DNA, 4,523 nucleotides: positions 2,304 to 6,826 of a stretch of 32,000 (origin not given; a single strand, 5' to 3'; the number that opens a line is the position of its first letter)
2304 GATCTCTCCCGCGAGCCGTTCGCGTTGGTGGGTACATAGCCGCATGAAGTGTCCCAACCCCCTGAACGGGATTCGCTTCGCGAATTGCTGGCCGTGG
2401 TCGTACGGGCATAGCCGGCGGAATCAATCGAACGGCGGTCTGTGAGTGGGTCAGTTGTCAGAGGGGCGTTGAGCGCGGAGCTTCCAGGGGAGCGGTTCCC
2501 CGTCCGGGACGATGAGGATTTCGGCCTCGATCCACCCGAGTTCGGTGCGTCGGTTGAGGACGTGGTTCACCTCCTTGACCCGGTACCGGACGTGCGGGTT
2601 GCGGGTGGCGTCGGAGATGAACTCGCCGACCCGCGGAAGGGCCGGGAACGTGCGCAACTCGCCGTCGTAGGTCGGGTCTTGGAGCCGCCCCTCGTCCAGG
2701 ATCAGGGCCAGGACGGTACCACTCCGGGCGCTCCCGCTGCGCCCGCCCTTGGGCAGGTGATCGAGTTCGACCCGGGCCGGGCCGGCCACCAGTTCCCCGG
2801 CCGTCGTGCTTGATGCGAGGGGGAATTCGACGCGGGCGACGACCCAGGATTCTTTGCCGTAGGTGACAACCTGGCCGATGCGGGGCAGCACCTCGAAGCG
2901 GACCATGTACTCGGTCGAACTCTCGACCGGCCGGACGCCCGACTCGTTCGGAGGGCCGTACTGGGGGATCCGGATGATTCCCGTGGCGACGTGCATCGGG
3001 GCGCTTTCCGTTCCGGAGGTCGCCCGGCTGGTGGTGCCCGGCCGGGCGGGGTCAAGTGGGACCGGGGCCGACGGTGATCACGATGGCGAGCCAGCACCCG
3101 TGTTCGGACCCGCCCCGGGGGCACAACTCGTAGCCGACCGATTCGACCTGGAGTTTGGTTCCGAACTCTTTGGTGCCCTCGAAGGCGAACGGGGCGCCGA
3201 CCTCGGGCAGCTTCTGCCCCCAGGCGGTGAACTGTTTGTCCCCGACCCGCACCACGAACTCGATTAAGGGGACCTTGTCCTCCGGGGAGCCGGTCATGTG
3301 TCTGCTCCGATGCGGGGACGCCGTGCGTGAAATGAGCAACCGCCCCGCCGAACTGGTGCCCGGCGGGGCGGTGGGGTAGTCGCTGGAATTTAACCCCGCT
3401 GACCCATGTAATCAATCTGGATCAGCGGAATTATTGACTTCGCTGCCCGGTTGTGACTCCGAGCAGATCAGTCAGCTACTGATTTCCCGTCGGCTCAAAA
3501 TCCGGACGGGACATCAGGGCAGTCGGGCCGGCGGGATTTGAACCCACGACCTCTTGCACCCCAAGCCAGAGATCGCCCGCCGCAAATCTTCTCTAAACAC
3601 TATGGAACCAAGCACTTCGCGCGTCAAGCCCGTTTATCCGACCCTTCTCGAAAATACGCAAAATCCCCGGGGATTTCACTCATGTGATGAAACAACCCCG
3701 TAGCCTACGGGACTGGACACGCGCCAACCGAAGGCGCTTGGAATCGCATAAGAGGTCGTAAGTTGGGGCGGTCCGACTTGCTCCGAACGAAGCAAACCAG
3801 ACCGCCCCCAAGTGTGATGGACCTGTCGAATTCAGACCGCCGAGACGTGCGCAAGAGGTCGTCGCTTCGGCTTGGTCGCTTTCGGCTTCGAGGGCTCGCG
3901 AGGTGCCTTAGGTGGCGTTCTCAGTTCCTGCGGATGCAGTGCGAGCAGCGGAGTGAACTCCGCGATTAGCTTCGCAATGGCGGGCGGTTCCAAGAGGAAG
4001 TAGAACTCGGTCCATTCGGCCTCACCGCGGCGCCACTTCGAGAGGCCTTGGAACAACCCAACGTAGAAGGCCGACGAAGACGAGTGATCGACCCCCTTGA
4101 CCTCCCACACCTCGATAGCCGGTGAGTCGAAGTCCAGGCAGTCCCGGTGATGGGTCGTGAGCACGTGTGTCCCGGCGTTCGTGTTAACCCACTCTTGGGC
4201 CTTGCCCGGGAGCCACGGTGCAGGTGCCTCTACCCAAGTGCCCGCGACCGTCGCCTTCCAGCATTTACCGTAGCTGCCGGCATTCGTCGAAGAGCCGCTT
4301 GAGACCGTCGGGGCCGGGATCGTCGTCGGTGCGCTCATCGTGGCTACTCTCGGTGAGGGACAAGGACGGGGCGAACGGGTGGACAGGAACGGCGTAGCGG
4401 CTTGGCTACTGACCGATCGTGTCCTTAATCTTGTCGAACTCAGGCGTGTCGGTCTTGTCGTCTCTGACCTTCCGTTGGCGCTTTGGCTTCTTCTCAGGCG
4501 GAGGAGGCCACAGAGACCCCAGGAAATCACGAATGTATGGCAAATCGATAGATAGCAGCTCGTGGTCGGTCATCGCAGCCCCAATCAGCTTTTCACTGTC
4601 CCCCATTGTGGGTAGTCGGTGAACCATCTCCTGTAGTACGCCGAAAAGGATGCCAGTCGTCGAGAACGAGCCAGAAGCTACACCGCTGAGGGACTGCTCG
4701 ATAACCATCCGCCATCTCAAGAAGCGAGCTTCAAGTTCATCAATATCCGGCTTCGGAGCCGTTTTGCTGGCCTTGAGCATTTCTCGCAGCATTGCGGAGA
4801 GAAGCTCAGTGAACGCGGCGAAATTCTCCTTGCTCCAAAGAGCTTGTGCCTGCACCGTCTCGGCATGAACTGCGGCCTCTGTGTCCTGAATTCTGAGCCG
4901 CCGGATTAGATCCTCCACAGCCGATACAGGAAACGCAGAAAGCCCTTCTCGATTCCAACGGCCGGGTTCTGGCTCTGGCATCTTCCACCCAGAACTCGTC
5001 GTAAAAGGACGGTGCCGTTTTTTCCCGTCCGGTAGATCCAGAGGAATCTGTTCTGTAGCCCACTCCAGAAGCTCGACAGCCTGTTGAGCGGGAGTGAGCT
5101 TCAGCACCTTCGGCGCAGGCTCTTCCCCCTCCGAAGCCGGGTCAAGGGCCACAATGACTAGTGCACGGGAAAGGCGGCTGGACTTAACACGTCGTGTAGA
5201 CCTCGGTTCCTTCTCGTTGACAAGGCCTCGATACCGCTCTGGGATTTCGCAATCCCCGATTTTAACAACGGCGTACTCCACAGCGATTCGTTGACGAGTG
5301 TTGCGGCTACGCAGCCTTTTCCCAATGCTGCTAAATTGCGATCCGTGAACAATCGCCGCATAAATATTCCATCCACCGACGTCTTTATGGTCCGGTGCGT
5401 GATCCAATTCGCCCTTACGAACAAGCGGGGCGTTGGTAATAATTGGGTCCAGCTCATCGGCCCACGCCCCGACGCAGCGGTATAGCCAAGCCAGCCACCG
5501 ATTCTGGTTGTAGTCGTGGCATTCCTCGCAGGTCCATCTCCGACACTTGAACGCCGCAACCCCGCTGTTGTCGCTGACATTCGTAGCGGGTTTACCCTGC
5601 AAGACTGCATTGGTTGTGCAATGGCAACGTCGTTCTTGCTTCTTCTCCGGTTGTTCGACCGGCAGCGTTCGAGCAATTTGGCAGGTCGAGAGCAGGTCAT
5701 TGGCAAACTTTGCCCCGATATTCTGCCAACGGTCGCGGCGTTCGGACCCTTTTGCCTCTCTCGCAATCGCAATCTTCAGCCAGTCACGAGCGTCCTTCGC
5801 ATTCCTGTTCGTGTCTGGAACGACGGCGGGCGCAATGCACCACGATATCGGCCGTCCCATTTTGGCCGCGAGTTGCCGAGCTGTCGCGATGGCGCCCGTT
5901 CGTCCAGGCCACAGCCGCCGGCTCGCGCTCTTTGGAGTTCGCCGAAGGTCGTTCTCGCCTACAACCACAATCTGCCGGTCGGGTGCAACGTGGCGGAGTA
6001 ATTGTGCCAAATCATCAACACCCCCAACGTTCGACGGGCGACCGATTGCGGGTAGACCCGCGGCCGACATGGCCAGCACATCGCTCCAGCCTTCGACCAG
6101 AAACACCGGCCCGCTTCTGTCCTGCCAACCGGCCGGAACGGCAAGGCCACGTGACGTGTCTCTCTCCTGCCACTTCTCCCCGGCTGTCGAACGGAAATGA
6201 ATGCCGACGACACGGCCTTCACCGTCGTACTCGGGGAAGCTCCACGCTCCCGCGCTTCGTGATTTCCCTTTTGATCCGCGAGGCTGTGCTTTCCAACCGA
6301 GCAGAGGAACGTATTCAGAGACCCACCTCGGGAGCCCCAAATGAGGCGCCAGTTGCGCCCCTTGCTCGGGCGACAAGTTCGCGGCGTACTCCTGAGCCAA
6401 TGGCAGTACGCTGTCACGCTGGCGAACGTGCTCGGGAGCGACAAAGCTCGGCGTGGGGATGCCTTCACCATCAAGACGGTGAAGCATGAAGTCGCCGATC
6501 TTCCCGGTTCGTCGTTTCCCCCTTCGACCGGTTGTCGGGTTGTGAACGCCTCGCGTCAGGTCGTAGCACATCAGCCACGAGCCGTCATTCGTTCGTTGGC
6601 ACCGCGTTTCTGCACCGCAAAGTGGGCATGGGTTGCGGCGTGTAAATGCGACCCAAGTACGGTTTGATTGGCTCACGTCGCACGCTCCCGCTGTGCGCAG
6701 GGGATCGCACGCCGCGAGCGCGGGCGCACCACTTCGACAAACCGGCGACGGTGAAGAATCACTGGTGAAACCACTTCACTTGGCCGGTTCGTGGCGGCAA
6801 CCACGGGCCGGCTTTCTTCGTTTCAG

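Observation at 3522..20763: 17.2-kb integrative element in tRNA-Pro(GGG), with boundaries defined to the base by a perfect 45-bp direct repeat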

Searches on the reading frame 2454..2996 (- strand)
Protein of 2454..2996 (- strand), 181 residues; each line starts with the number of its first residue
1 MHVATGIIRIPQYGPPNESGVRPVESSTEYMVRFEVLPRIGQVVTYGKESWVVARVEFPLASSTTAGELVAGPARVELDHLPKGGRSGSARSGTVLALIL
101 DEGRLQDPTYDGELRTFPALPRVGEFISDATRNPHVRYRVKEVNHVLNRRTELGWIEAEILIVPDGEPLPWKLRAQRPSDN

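Call 13: search_protein_families(library=pfam, proteins=[window:2454-2996:-], max_evalue=0.01)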
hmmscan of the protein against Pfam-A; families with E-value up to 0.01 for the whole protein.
window:2454-2996:- (181 aa): 0 families

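Call 27: find_encoding_contigs(protein=window:2454-2996:-, flank=10000, max_places=10)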
Protein window:2454-2996:- (181 aa): 4 contigs read that carry it; 1 place shown.
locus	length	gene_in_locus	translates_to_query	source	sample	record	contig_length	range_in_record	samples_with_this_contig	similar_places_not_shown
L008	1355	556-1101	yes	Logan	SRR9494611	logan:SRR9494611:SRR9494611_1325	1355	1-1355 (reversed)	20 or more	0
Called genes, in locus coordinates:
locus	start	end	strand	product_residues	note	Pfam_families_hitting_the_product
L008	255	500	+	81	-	-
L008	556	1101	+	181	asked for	-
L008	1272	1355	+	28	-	?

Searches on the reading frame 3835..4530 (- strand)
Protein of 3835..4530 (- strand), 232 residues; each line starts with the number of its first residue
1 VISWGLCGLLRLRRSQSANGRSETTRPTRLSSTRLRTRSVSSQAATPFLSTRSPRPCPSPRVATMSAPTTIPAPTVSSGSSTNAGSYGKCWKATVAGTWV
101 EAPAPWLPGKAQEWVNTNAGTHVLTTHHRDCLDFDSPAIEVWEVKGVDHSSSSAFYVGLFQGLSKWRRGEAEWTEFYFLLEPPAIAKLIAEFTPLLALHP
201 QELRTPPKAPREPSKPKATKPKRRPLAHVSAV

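Call 9: search_protein_families(library=pfam, proteins=[window:3835-4530:-], max_evalue=0.01)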
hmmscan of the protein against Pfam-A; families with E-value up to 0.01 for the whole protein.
window:3835-4530:- (232 aa): 0 families

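Call 11: search_protein_families(library=phrogs, proteins=[window:3835-4530:-], max_evalue=0.01)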
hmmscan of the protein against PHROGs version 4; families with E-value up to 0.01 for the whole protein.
window:3835-4530:- (232 aa): 0 families

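Call 30: search_protein_families(library=ncbifam, proteins=[window:3835-4530:-], max_evalue=0.05)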
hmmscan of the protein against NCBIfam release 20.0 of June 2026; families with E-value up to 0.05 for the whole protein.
window:3835-4530:- (232 aa): 0 families

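Call 31: search_protein_families(library=padloc, proteins=[window:3835-4530:-], max_evalue=0.01)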
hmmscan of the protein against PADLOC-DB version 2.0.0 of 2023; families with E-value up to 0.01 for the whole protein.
window:3835-4530:- (232 aa): 0 families

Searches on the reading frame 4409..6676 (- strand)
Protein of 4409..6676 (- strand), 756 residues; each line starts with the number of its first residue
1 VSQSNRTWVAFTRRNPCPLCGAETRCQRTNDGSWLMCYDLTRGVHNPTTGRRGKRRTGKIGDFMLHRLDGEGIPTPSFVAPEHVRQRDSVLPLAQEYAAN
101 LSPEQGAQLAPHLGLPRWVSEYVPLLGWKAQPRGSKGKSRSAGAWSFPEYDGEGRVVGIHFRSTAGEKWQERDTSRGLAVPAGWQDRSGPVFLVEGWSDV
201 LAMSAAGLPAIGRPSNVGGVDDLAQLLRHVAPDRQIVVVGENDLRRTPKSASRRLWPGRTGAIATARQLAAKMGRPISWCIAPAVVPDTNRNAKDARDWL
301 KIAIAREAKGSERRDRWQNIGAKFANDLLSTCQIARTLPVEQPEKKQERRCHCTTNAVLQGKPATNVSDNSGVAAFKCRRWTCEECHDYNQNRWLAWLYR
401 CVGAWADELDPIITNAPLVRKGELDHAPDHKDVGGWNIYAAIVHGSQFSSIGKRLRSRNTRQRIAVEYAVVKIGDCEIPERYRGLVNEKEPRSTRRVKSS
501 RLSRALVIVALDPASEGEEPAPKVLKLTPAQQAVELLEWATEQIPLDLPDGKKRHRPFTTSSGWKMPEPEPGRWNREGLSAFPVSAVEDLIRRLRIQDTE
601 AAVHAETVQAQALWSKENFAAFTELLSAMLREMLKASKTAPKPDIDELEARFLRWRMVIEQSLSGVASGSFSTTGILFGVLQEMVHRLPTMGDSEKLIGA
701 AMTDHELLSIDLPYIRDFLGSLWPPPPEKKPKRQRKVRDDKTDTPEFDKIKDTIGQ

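Call 9: search_protein_families(library=pfam, proteins=[window:4409-6676:-], max_evalue=0.01)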
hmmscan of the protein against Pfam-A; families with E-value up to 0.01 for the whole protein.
window:4409-6676:- (756 aa): 0 families

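Call 10: search_protein_families(library=phrogs, proteins=[window:4409-6676:-], max_evalue=0.01)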
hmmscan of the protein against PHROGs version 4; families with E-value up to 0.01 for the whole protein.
window:4409-6676:- (756 aa): 0 families

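Call 28: find_encoding_contigs(protein=window:4409-6676:-, flank=10000, max_places=6)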
Protein window:4409-6676:- (756 aa): no gene with exactly this product is on record in the collection.

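Call 30: search_protein_families(library=ncbifam, proteins=[window:4409-6676:-], max_evalue=0.05)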
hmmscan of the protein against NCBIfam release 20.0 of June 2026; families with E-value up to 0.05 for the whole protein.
window:4409-6676:- (756 aa): 0 families

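Call 31: search_protein_families(library=padloc, proteins=[window:4409-6676:-], max_evalue=0.01)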
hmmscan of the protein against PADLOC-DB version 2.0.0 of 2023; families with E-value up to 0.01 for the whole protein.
window:4409-6676:- (756 aa): 0 families

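Call 32: find_related_loci(query=window:4409-6676:-, collection=viral_contigs, flank=10000)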
Query window:4409-6676:- (756 aa) in viral_contigs; peptide patterns used: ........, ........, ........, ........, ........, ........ (x = any residue, [..] = any of these).
3 stretches matched a pattern, but none encodes a relative of the query by tblastn (E <= 1e-3).

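Call 39: find_homologous_proteins(query=window:4409-6676:-, max_evalue=0.001)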
Query window:4409-6676:- (756 aa): 15 proteins with E <= 0.001 among 8000 candidates.
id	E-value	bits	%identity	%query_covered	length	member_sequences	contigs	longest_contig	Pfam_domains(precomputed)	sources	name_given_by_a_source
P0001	0.0e+0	1669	100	95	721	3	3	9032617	-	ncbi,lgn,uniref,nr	ncbi:hypothetical protein [Gemmata obscuriglobus]|uniref:hypothetical protein n=1 Tax=Gemmata obscur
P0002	6.5e-35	139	44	30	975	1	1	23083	-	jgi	jgi:hypothetical protein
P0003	7.0e-35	138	38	42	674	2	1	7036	PF13481.13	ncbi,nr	ncbi:MAG TPA: AAA family ATPase [Gemmataceae bacterium]|nr:AAA family ATPase [Gemmataceae bacterium]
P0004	2.1e-33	134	50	21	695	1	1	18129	PF13481.13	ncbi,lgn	-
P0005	3.1e-31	126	45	26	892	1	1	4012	-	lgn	-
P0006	8.1e-29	118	33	41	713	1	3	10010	-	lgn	-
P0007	3.5e-26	110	33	38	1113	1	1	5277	-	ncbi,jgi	jgi:hypothetical protein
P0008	9.8e-25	105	34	38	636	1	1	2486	-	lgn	-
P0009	1.1e-24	105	34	37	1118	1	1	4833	-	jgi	jgi:hypothetical protein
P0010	2.8e-24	103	36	37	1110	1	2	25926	-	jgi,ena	jgi:hypothetical protein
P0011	3.5e-23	100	40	21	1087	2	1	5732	-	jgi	jgi:hypothetical protein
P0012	4.4e-21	93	33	38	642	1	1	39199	-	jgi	jgi:hypothetical protein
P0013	6.5e-19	86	37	27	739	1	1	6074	PF13481.13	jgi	-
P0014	4.9e-15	73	30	38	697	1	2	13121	-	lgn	-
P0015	1.9e-14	71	55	13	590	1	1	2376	PF19263.6,PF00519.24,PF08706.17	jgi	-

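Call 40: search_solved_structures(query=window:4409-6676:-, max_evalue=1, show_alignments=2)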
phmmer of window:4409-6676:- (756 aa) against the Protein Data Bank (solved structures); distinct sequences matched with E-value up to 1: 1.
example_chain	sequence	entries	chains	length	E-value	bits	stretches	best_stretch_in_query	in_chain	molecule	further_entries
6gio_D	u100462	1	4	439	0.69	11.1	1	192-265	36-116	Amino acid amide racemase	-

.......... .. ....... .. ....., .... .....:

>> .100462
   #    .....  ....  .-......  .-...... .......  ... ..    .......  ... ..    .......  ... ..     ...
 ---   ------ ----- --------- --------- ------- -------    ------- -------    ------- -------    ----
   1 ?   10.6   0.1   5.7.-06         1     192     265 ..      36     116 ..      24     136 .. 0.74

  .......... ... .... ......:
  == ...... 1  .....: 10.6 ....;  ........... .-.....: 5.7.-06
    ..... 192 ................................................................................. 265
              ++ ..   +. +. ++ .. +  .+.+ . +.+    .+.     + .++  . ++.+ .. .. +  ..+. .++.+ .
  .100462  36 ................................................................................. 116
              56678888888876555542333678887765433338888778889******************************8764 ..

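Call 41: find_encoding_contigs(protein=P0001, flank=10000, max_places=4)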
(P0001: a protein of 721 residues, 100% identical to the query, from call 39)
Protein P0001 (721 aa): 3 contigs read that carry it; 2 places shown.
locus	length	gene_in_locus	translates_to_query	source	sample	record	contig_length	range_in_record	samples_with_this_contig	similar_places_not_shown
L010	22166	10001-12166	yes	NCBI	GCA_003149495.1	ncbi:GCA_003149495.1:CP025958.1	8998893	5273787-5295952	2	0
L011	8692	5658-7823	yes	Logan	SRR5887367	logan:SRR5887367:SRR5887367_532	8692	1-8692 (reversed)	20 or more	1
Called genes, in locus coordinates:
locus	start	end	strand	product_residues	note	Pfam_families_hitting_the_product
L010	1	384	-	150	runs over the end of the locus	-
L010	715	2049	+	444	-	PF05065:Phage_capsid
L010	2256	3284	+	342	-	-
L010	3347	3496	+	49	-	-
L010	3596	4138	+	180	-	-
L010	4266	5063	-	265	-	-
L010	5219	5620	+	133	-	-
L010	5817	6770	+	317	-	PF04542:Sigma70_r2, PF04545:Sigma70_r4 (faint), PF08281:Sigma70_r4_2 (faint)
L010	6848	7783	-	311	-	PF05401:NodS, PF13489:Methyltransf_23, PF05175:MTS (faint), PF01209:Ubie_methyltran (weak), PF08241:Methyltransf_11, PF08242:Methyltransf_12, PF13649:Methyltransf_25, PF13847:Methyltransf_31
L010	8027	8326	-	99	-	-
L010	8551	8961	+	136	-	-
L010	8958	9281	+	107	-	-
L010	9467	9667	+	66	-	PF07618:DUF1580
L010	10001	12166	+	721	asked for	-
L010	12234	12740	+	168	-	-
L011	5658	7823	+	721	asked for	-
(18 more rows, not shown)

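Call 42: find_encoding_contigs(protein=P0002, flank=10000, max_places=2)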
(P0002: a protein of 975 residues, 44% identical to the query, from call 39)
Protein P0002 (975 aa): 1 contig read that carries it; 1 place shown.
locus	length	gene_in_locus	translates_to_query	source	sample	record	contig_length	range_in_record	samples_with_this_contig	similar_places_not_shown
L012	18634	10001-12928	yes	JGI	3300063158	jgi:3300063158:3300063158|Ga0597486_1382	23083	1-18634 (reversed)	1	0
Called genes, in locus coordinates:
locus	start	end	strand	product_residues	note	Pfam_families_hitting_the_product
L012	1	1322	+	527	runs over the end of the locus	PF13005:zf-IS66, PF03050:DDE_Tnp_IS66, PF13817:DDE_Tnp_IS66_C (weak)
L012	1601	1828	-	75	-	-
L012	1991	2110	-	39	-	-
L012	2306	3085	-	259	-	-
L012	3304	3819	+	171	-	-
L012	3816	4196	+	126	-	PF04471:Mrr_cat, PF22722:NA-iREase1 (weak)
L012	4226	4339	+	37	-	-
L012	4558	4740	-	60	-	-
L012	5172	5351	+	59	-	-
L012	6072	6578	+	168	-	-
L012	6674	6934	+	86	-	PF12728:HTH_17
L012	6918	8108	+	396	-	PF02899:Phage_int_SAM_1 (weak), PF00589:Phage_integrase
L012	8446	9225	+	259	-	-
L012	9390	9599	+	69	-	-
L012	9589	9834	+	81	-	-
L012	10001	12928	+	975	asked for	-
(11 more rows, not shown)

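Call 43: find_encoding_contigs(protein=P0004, flank=10000, max_places=2)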
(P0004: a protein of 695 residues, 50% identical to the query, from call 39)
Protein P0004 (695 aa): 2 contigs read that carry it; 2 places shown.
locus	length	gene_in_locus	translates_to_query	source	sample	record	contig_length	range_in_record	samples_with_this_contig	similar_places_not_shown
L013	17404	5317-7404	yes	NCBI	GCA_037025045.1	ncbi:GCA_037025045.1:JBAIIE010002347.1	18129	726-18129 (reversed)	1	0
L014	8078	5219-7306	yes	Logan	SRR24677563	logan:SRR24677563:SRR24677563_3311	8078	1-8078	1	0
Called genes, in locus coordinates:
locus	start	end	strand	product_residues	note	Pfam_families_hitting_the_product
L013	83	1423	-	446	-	PF00589:Phage_integrase (weak)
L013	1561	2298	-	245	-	-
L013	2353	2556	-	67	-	-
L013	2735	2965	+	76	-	-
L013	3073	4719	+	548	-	-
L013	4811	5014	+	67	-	-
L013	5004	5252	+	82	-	PF12728:HTH_17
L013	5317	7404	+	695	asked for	PF13481:AAA_25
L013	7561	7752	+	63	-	-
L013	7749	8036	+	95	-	-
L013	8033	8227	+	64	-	-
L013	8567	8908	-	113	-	-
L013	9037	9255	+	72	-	PF00376:MerR (weak)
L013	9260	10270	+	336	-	PF00574:CLP_protease (faint), PF01343:Peptidase_S49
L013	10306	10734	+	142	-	-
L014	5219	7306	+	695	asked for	PF13481:AAA_25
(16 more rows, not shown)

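Call 65: search_solved_structures(query=A2, max_evalue=1, show_alignments=2)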
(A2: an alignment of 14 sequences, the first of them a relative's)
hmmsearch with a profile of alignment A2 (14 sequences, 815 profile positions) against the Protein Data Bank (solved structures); distinct sequences matched with E-value up to 1: 2.
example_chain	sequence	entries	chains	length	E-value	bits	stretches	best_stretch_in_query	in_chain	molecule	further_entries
5w33_A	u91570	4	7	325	0.14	14.4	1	76-202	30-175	DNA primase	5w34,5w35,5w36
2p6j_A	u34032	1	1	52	0.69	12.1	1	89-123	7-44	designed engrailed homeodomain variant UVF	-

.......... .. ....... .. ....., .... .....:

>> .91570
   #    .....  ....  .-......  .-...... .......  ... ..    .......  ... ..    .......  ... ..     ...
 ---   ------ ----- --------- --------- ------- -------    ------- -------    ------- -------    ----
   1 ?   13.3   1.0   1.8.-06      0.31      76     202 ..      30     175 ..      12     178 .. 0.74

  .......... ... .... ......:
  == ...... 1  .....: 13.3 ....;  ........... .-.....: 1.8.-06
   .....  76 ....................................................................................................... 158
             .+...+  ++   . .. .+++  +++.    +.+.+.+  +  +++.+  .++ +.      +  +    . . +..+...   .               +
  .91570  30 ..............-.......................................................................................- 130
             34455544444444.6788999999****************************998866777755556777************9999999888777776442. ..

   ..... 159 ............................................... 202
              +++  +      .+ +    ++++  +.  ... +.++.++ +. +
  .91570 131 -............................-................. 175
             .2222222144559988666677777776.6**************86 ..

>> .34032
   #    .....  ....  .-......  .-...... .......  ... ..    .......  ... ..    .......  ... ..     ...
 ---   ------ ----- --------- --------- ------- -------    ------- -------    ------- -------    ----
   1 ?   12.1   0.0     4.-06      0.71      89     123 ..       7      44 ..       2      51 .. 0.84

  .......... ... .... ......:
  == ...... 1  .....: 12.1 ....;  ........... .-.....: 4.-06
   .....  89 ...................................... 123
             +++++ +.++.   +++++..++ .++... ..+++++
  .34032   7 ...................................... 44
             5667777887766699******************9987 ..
